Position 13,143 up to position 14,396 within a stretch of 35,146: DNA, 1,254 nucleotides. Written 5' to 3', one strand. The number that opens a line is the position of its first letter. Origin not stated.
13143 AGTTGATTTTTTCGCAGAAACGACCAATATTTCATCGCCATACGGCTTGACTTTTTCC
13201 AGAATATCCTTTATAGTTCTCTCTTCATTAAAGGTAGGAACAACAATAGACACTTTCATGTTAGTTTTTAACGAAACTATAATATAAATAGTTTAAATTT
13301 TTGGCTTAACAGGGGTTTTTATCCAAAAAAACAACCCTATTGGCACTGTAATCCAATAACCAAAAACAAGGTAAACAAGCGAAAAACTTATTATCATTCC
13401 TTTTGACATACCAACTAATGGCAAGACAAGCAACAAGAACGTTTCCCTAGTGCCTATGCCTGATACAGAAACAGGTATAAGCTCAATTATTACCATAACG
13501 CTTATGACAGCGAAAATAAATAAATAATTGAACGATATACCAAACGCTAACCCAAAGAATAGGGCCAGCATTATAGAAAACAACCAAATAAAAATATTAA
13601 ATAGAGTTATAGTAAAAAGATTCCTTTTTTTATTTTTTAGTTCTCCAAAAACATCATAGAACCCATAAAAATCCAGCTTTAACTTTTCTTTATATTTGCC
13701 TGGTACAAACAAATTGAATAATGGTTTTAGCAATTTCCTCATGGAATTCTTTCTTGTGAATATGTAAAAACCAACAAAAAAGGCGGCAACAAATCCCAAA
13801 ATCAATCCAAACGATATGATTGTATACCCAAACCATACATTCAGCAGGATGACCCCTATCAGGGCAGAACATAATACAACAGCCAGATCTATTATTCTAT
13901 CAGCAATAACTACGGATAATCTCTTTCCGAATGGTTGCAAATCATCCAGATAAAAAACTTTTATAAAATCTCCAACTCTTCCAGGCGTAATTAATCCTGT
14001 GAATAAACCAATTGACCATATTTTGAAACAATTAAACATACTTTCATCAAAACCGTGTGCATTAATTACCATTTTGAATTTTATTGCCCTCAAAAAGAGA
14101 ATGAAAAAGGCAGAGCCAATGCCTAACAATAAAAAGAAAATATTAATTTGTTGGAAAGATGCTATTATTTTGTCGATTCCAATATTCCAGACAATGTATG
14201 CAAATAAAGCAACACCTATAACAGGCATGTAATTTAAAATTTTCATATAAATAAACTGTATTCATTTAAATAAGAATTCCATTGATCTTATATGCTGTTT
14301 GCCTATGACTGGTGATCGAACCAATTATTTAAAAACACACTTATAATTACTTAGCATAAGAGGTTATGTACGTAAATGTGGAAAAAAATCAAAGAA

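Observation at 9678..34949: Threefold iteration of a putative make-flip-transfer triad (3x GT2, 3x UPF0104 flippase-like, 3x GT-C)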

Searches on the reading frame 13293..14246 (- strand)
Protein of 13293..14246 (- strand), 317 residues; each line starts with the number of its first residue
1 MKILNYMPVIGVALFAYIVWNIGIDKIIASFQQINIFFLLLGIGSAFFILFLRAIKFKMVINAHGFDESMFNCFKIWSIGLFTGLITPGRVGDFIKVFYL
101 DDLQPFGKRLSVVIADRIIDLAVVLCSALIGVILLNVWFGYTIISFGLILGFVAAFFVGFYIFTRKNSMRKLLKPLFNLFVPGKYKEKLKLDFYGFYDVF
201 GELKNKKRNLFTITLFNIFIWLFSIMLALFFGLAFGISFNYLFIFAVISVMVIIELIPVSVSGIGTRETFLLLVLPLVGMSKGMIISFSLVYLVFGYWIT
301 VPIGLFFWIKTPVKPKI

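Call 3: search_protein_families(library=pfam, proteins=[window:13293-14246:-], max_evalue=0.01)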
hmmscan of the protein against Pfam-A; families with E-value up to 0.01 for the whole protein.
window:13293-14246:- (317 aa): 1 family
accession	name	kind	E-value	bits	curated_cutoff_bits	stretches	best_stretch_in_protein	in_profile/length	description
PF03706.18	LPG_synthase_TM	-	1.6e-36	126.7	33.4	1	9-304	6-302/302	Lysylphosphatidylglycerol synthase TM region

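Call 6: search_protein_families(library=ncbifam, proteins=[window:13293-14246:-], max_evalue=0.001)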
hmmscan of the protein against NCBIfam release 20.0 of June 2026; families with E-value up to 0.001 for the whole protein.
window:13293-14246:- (317 aa): 2 families
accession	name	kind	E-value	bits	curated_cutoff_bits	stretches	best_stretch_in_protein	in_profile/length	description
TIGR00374.1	TIGR00374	subfamily_domain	1.8e-27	96.6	43.2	1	9-307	2-309/323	flippase-like domain-containing protein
TIGR03476.1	HpnL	subfamily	1.9e-06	27.4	195.65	1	8-308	9-314/318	putative membrane protein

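Call 9: find_encoding_contigs(protein=window:13293-14246:-, flank=10000, max_places=6)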
Protein window:13293-14246:- (317 aa): 13 contigs read that carry it; 5 places shown.
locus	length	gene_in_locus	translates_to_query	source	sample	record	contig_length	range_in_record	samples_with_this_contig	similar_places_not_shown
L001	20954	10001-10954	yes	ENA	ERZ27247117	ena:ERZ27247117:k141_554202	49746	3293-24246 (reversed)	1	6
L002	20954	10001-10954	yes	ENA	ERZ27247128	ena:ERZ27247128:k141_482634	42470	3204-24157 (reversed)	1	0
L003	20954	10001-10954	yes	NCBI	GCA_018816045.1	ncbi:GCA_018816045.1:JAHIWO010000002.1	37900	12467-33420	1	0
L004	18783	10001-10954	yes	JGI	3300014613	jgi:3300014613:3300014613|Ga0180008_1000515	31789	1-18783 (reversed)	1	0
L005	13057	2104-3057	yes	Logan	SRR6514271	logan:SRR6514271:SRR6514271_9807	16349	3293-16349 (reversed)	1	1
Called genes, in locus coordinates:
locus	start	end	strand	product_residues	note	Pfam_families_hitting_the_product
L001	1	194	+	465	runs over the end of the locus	PF02310:B12-binding, PF04055:Radical_SAM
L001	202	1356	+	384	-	PF01041:DegT_DnrJ_EryC1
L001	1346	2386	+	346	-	PF02388:FemAB, PF13480:Acetyltransf_6, PF02388:FemAB (weak)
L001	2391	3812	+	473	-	PF02310:B12-binding, PF04055:Radical_SAM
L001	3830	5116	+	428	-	PF00070:Pyr_redox (faint), PF01266:DAO, PF01593:Amino_oxidase, PF01946:Thi4 (weak), PF07992:Pyr_redox_2 (faint), PF13450:NAD_binding_8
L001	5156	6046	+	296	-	PF03706:LPG_synthase_TM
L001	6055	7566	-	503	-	PF02310:B12-binding, PF04055:Radical_SAM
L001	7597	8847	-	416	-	PF01522:Polysacc_deac_1 (weak), PF10096:DUF2334 (weak)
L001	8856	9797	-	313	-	PF00535:Glycos_transf_2, PF13641:Glyco_tranf_2_3 (weak)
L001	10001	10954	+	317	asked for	PF03706:LPG_synthase_TM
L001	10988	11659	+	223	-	PF00535:Glycos_transf_2, PF13641:Glyco_tranf_2_3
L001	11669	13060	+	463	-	PF02310:B12-binding, PF04055:Radical_SAM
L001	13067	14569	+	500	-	PF13231:PMT_2, PF03901:Glyco_transf_22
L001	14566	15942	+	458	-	PF02310:B12-binding, PF04055:Radical_SAM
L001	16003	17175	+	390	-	PF13439:Glyco_transf_4, PF00534:Glycos_transf_1, PF13692:Glyco_trans_1_4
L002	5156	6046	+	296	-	PF03706:LPG_synthase_TM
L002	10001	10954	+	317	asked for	PF03706:LPG_synthase_TM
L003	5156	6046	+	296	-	PF03706:LPG_synthase_TM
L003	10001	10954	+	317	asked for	PF03706:LPG_synthase_TM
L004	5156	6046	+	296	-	PF03706:LPG_synthase_TM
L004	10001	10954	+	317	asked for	PF03706:LPG_synthase_TM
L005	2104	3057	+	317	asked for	PF03706:LPG_synthase_TM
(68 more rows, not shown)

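Call 14: search_solved_structures(query=window:13293-14246:-, max_evalue=1, show_alignments=1)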
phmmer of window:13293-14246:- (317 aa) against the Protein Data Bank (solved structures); distinct sequences matched with E-value up to 1: 0.

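Call 15: find_homologous_proteins(query=window:13293-14246:-, max_evalue=0.00001)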
Query window:13293-14246:- (317 aa): 42 proteins with E <= 0.00001 among 8000 candidates.
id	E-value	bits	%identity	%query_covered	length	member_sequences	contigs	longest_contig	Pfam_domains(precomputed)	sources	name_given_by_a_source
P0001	4.0e-195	666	100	100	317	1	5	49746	PF03706.19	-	-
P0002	1.3e-131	457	66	100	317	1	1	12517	PF03706.19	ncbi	ncbi:MAG: lysylphosphatidylglycerol synthase transmembrane domain-containing protein [Nanoarchaeota 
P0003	5.3e-103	363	54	100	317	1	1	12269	PF03706.19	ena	-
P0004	1.5e-82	296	47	99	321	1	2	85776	PF03706.19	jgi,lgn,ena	-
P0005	3.5e-75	272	41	100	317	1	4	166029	PF03706.19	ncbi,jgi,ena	-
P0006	4.1e-74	268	45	100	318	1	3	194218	PF03706.19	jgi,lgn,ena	jgi:hypothetical protein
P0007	2.7e-51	193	37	99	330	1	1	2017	PF03706.19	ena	-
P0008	5.9e-51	192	37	99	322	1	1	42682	PF03706.19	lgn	-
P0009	1.0e-50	191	35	99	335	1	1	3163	PF03706.19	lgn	-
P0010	1.7e-47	181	35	98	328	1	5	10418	PF03706.19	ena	-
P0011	7.4e-44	169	33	100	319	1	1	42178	PF03706.19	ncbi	-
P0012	1.6e-42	164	33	97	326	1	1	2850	PF03706.19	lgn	-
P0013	5.4e-42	163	34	98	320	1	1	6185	PF03706.19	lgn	-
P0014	2.6e-41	160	31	96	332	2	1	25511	PF03706.19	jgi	-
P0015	4.0e-41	160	31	99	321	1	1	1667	PF03706.19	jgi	jgi:uncharacterized protein (TIRG00374 family)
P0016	1.2e-40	158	32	98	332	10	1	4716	PF03706.19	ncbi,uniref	ncbi:lysylphosphatidylglycerol synthase transmembrane domain-containing protein [Methanoculleus bour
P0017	4.1e-39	153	32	97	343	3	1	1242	PF03706.19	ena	-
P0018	1.7e-33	135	34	81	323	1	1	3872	PF03706.19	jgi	-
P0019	4.5e-33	133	29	97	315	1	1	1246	PF03706.19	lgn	-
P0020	3.9e-32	130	30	97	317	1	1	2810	PF03706.19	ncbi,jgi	-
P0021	4.7e-32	130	30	94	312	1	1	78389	PF03706.19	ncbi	-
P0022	9.1e-32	129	31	90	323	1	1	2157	PF03706.19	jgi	-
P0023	1.1e-31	129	34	84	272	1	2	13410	PF03706.19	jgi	jgi:uncharacterized protein (TIRG00374 family)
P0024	6.5e-28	116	27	91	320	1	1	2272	PF03706.19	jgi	-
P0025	2.7e-25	108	30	98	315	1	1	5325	PF03706.19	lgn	-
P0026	6.2e-24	103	31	96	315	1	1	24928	PF03706.19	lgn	-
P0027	6.5e-24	103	25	97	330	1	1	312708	PF03706.19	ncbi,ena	-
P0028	8.2e-21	93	29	97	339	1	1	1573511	PF03706.19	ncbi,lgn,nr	ncbi:MAG: lysylphosphatidylglycerol synthase transmembrane domain-containing protein [Candidatus Kru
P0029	7.1e-20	90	31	79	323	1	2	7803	PF03706.19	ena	-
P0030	1.0e-17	83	29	77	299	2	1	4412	PF03706.19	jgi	-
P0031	1.3e-16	79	29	84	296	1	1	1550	PF03706.19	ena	-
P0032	1.3e-14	73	23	99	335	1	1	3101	PF03706.19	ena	-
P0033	3.0e-14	72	27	91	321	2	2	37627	PF03706.19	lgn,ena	-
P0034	2.1e-12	65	28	85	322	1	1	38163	PF03706.19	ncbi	-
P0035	1.1e-9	57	27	97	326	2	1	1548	PF03706.19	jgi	jgi:glycosyltransferase 2 family protein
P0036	2.8e-8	52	23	91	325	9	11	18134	PF03706.19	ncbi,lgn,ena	-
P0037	7.4e-8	50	24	84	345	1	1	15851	PF03706.19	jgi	jgi:glycosyltransferase 2 family protein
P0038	9.4e-8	50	24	84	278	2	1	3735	PF03706.19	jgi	jgi:uncharacterized protein (TIRG00374 family)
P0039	1.1e-7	50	24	92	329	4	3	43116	PF03706.19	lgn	-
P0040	2.9e-7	49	26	87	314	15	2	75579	PF03706.19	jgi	-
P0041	8.1e-7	47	28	91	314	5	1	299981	PF03706.19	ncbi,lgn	-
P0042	1.1e-6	47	27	81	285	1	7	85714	PF03706.19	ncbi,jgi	-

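Call 21: find_encoding_contigs(protein=P0005, flank=10000, max_places=1)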
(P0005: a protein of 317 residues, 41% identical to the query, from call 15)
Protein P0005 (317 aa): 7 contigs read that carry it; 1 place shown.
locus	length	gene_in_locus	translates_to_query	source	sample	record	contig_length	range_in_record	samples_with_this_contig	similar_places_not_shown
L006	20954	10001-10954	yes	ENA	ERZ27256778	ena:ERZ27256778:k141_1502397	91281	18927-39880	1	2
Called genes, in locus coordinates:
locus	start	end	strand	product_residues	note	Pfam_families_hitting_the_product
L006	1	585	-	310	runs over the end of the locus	PF03706:LPG_synthase_TM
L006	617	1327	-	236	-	PF13641:Glyco_tranf_2_3, PF00535:Glycos_transf_2, PF10111:Glyco_tranf_2_2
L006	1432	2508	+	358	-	PF00534:Glycos_transf_1, PF13692:Glyco_trans_1_4, PF13524:Glyco_trans_1_2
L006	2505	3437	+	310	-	PF00535:Glycos_transf_2, PF10111:Glyco_tranf_2_2, PF13641:Glyco_tranf_2_3, PF13632:Glyco_trans_2_3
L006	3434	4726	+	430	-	PF01943:Polysacc_synt, PF13440:Polysacc_synt_3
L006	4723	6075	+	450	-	-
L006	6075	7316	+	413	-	PF00881:Nitroreductase, PF14512:TM1586_NiRdase (weak), PF00881:Nitroreductase, PF13489:Methyltransf_23 (weak), PF01209:Ubie_methyltran, PF08241:Methyltransf_11, PF13649:Methyltransf_25, PF13847:Methyltransf_31, +1 more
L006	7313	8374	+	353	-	PF13477:Glyco_trans_4_2, PF20706:GT4-conflict (faint), PF13439:Glyco_transf_4, PF13579:Glyco_trans_4_4, PF00534:Glycos_transf_1, PF13692:Glyco_trans_1_4, PF13524:Glyco_trans_1_2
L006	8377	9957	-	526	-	PF02366:PMT, PF13231:PMT_2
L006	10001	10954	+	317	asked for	PF03706:LPG_synthase_TM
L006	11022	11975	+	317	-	PF01073:3Beta_HSD, PF01370:Epimerase, PF02719:Polysacc_synt_2, PF04321:RmlD_sub_bind, PF07993:NAD_binding_4 (faint), PF16363:GDP_Man_Dehyd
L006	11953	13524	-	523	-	PF13231:PMT_2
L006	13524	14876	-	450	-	PF02310:B12-binding, PF04055:Radical_SAM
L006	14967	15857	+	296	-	PF03706:LPG_synthase_TM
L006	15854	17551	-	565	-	PF02543:Carbam_trans_N, PF22521:HypF_C_2 (weak), PF16861:Carbam_trans_C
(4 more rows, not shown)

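Call 22: find_encoding_contigs(protein=P0006, flank=10000, max_places=1)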
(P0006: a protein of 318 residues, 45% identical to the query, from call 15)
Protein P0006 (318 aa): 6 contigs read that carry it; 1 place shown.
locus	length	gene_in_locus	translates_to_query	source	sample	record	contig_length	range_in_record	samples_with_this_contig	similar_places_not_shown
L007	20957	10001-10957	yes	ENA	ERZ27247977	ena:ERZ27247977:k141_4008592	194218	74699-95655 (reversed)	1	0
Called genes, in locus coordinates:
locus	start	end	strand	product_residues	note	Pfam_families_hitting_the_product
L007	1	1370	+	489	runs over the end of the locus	PF02310:B12-binding, PF04055:Radical_SAM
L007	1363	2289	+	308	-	PF00535:Glycos_transf_2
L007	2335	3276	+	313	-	PF00535:Glycos_transf_2, PF10111:Glyco_tranf_2_2 (weak), PF13641:Glyco_tranf_2_3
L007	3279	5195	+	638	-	PF13522:GATase_6, PF13537:GATase_7, PF00733:Asn_synthase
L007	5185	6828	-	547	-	PF25840:Ulvan_lyase_N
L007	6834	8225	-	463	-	PF02310:B12-binding (weak), PF04055:Radical_SAM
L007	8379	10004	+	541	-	PF13231:PMT_2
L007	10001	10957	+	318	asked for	PF03706:LPG_synthase_TM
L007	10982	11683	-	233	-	PF00535:Glycos_transf_2, PF10111:Glyco_tranf_2_2 (weak)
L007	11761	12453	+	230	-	PF01209:Ubie_methyltran (weak), PF02353:CMAS, PF05401:NodS (weak), PF13489:Methyltransf_23, PF13847:Methyltransf_31, PF08241:Methyltransf_11, PF08242:Methyltransf_12, PF13649:Methyltransf_25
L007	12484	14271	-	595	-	PF13231:PMT_2, PF03901:Glyco_transf_22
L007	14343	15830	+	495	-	PF01943:Polysacc_synt, PF13440:Polysacc_synt_3, PF01554:MatE (weak)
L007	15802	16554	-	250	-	PF02475:TRM5-TYW2_MTfase (faint), PF05050:Methyltransf_21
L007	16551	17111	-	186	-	PF13489:Methyltransf_23 (weak), PF13649:Methyltransf_25 (faint), PF13847:Methyltransf_31 (faint), PF08241:Methyltransf_11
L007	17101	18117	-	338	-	PF13439:Glyco_transf_4 (weak), PF00534:Glycos_transf_1, PF13692:Glyco_trans_1_4, PF13524:Glyco_trans_1_2 (weak), PF20706:GT4-conflict (weak)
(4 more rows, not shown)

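Call 23: find_encoding_contigs(protein=P0004, flank=10000, max_places=1)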
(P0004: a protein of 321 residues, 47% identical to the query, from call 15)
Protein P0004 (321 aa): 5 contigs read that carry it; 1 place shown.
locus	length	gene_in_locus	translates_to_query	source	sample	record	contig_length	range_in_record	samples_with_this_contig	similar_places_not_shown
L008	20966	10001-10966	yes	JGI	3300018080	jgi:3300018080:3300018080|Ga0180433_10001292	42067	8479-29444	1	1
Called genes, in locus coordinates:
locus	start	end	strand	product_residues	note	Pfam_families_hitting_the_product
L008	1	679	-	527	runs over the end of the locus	PF01663:Phosphodiest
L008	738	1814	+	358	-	PF01073:3Beta_HSD, PF01370:Epimerase, PF02719:Polysacc_synt_2 (faint), PF04321:RmlD_sub_bind, PF07993:NAD_binding_4 (faint), PF13460:NAD_binding_10, PF16363:GDP_Man_Dehyd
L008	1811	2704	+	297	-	PF00535:Glycos_transf_2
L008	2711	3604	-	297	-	PF03706:LPG_synthase_TM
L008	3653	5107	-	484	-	PF02310:B12-binding, PF04055:Radical_SAM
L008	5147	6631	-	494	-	PF13231:PMT_2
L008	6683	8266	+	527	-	PF25840:Ulvan_lyase_N (faint)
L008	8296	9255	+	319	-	PF01073:3Beta_HSD (faint), PF01370:Epimerase, PF02719:Polysacc_synt_2 (faint), PF16363:GDP_Man_Dehyd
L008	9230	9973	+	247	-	PF00535:Glycos_transf_2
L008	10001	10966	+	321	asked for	PF03706:LPG_synthase_TM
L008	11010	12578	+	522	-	PF13231:PMT_2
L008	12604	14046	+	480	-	PF02310:B12-binding, PF04055:Radical_SAM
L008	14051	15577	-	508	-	PF02310:B12-binding, PF04055:Radical_SAM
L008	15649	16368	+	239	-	PF01066:CDP-OH_P_transf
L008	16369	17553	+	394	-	PF08323:Glyco_transf_5 (weak), PF13439:Glyco_transf_4, PF13579:Glyco_trans_4_4, PF20706:GT4-conflict (weak), PF00534:Glycos_transf_1, PF13692:Glyco_trans_1_4, PF13524:Glyco_trans_1_2 (faint)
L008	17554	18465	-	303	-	PF03706:LPG_synthase_TM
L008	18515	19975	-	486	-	PF02310:B12-binding, PF04055:Radical_SAM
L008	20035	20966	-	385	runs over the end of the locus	PF13439:Glyco_transf_4, PF13579:Glyco_trans_4_4 (weak), PF00534:Glycos_transf_1, PF13692:Glyco_trans_1_4, PF13524:Glyco_trans_1_2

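Call 24: find_encoding_contigs(protein=P0011, flank=8000, max_places=1)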
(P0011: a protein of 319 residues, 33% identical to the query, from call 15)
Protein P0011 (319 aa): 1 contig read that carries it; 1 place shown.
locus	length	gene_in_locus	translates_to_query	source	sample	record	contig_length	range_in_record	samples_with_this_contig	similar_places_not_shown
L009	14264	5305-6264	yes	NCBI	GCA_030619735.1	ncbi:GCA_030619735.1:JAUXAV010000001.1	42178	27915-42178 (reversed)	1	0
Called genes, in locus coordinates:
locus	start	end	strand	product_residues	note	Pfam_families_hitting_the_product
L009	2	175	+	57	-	?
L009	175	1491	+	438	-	PF01943:Polysacc_synt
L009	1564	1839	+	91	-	-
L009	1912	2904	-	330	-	PF04321:RmlD_sub_bind, PF01073:3Beta_HSD, PF01370:Epimerase, PF02719:Polysacc_synt_2 (weak), PF07993:NAD_binding_4 (faint), PF16363:GDP_Man_Dehyd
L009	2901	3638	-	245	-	PF00535:Glycos_transf_2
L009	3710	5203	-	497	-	PF02366:PMT (weak), PF13231:PMT_2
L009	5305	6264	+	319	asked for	PF03706:LPG_synthase_TM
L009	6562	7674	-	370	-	PF04055:Radical_SAM, PF13353:Fer4_12 (weak), PF13186:SPASM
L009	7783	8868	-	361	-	PF00483:NTP_transferase, PF12804:NTP_transf_3, PF00132:Hexapep (faint), PF25084:LbH_EIF2B (faint), PF25087:GMPPB_C (weak)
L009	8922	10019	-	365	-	PF01041:DegT_DnrJ_EryC1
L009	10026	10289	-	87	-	-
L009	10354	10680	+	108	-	-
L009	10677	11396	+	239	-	PF13489:Methyltransf_23, PF01209:Ubie_methyltran, PF13847:Methyltransf_31, PF08241:Methyltransf_11, PF08242:Methyltransf_12, PF13649:Methyltransf_25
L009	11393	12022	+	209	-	PF00583:Acetyltransf_1, PF13508:Acetyltransf_7, PF13673:Acetyltransf_10 (weak), PF08445:FR47 (weak)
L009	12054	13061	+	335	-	PF01073:3Beta_HSD, PF01370:Epimerase, PF02719:Polysacc_synt_2 (faint), PF04321:RmlD_sub_bind (weak), PF07993:NAD_binding_4 (faint), PF16363:GDP_Man_Dehyd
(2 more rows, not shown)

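Call 25: find_encoding_contigs(protein=P0021, flank=8000, max_places=1)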
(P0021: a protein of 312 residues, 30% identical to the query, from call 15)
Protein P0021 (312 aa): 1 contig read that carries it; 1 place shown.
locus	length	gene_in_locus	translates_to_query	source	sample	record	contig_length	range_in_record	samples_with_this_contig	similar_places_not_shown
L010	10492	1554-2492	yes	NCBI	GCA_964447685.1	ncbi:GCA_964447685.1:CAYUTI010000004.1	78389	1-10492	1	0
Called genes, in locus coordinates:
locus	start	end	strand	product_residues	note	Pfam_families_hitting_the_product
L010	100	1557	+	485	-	PF02310:B12-binding (faint), PF04055:Radical_SAM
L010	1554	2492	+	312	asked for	PF03706:LPG_synthase_TM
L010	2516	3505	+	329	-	PF01594:AI-2E_transport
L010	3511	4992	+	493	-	PF02885:Glycos_trans_3N (weak), PF00591:Glycos_transf_3, PF07831:PYNP_C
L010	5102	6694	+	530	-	-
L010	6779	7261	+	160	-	-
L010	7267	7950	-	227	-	PF03452:Anp1 (faint)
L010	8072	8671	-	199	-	PF02475:TRM5-TYW2_MTfase, PF05175:MTS, PF03848:TehB (weak), PF06325:PrmA, PF03602:Cons_hypoth95, PF13847:Methyltransf_31, PF08241:Methyltransf_11, PF13649:Methyltransf_25, +3 more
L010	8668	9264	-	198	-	-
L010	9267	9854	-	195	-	-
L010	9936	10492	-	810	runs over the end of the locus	PF05124:S_layer_C (weak)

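Call 26: find_encoding_contigs(protein=P0027, flank=8000, max_places=1)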
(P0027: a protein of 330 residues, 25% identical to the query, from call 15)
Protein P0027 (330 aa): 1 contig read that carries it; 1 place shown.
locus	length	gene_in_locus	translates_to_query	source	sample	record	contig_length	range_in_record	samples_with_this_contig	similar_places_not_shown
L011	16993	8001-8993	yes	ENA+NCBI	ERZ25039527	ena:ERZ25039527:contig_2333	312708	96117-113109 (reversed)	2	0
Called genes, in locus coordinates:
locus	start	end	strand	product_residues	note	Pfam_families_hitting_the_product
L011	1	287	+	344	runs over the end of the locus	PF01408:GFO_IDH_MocA, PF22725:GFO_IDH_MocA_C3, PF02894:GFO_IDH_MocA_C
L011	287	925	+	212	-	PF25084:LbH_EIF2B (faint), PF25087:GMPPB_C (faint), PF00132:Hexapep (weak)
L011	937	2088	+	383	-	PF13439:Glyco_transf_4, PF13579:Glyco_trans_4_4, PF00534:Glycos_transf_1, PF13692:Glyco_trans_1_4, PF13524:Glyco_trans_1_2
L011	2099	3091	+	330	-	PF04055:Radical_SAM, PF13186:SPASM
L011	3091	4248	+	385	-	PF13439:Glyco_transf_4, PF13579:Glyco_trans_4_4, PF20706:GT4-conflict (faint), PF00534:Glycos_transf_1, PF13692:Glyco_trans_1_4, PF13524:Glyco_trans_1_2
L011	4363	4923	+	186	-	PF05036:SPOR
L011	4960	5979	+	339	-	PF01087:GalP_UDP_transf, PF01230:HIT (faint), PF16285:DUF4931_N, PF16268:DUF4921, PF02744:GalP_UDP_tr_C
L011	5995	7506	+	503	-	PF08323:Glyco_transf_5, PF13439:Glyco_transf_4 (faint), PF00534:Glycos_transf_1, PF13692:Glyco_trans_1_4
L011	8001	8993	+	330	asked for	PF03706:LPG_synthase_TM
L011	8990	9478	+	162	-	PF00132:Hexapep, PF14602:Hexapep_2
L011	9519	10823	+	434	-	PF12837:Fer4_6 (faint), PF13237:Fer4_10 (weak), PF14697:Fer4_21 (faint), PF13183:Fer4_8 (faint), PF04422:FrhB_FdhB_N, PF04432:FrhB_FdhB_C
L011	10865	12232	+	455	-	PF01743:PolyA_pol, PF12627:PolyA_pol_RNAbd, PF01966:HD (weak), PF13735:tRNA_NucTran2_2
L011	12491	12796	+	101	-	-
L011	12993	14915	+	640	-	PF00012:HSP70, PF06723:MreB_Mbl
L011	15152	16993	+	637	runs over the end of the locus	PF07973:tRNA_SAD, PF00587:tRNA-synt_2b, PF03129:HGTP_anticodon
